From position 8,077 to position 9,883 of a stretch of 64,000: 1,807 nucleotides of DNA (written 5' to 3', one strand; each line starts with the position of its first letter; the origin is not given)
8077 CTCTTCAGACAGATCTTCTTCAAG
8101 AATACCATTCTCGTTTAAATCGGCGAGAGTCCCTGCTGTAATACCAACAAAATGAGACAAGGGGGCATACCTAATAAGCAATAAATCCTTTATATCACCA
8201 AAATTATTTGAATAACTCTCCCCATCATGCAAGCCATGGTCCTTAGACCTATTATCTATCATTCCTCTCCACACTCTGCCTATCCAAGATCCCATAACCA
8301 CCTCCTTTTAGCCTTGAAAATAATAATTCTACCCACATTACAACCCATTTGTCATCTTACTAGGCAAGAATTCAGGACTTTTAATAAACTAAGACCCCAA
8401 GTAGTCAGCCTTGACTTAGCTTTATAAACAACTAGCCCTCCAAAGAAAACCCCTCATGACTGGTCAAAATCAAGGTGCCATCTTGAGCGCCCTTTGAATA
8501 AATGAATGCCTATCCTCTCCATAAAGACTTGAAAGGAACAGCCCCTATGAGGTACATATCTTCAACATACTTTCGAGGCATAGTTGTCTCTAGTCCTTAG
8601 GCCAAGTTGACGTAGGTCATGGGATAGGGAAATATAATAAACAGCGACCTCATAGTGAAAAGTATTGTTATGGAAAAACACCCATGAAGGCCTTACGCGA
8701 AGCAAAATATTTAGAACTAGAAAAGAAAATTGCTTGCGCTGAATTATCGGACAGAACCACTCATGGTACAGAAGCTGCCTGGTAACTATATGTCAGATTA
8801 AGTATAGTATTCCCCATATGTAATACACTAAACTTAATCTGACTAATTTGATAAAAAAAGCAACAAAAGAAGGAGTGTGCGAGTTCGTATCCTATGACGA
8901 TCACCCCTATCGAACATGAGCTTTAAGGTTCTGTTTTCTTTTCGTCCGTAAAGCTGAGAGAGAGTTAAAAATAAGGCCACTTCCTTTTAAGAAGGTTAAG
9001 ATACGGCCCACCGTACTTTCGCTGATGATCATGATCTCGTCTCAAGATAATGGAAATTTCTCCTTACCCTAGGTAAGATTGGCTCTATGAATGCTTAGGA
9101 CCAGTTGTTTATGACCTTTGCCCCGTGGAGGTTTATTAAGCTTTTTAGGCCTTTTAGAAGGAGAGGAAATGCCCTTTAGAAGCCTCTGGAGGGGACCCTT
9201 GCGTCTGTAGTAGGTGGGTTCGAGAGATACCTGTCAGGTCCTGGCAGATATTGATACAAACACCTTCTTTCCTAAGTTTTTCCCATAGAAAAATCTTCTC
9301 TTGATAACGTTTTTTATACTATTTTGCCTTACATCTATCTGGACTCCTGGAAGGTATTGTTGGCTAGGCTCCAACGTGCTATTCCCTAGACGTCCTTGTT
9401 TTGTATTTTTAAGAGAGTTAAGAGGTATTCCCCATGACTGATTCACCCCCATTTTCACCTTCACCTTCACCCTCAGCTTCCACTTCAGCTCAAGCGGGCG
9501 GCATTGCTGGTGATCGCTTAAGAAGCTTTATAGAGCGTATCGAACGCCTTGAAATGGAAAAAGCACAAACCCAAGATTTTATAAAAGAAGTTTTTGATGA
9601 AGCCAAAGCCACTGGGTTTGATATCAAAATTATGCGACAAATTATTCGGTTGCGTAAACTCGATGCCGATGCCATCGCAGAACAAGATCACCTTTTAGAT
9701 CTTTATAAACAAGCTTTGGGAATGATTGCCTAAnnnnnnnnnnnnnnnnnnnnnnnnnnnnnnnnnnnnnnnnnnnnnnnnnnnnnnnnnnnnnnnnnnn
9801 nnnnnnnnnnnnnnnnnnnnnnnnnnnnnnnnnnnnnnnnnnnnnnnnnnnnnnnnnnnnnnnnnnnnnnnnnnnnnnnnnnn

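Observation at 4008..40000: Pattern: at least five genes in 36 kb are interrupted by 1-nt indels or in-frame stops while long neighbours remain intact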

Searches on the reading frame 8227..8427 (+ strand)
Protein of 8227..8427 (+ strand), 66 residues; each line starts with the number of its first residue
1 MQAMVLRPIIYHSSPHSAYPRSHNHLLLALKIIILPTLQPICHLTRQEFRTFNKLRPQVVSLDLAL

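Call 68: search_protein_families(library=pfam, proteins=[window:8227-8427:+], max_evalue=1)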
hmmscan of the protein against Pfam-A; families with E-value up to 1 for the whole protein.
window:8227-8427:+ (66 aa): 0 families

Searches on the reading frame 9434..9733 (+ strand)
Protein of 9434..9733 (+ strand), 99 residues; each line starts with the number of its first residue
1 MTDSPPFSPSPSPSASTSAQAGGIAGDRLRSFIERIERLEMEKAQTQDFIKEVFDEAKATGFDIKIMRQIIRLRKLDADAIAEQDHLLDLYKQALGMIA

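Call 31: search_protein_families(library=ncbifam, proteins=[window:9434-9730:+], max_evalue=0.00001)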
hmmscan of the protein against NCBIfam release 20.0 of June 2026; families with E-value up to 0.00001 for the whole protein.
window:9434-9730:+ (99 aa): 2 families
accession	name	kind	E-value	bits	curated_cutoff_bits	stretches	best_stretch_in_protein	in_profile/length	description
NF010247.0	PRK13694.1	subfamily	9.5e-33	111.8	94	1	20-98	5-83/83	hypothetical protein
NF052541.1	NucAsocGapRCau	equivalog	1.6e-23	82.6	140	1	24-98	14-88/88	nucleoid-associated protein GapR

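Call 84: find_encoding_contigs(protein=window:9434-9733:+, flank=10000, max_places=10)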
Protein window:9434-9733:+ (99 aa): 1 contig read that carries it; 1 place shown.
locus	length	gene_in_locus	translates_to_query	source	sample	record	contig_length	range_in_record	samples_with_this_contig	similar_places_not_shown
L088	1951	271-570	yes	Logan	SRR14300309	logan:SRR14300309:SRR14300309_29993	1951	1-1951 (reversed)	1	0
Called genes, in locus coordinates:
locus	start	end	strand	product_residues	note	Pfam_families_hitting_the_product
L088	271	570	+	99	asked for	PF10073:GapR_DNA-bd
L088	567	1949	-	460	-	?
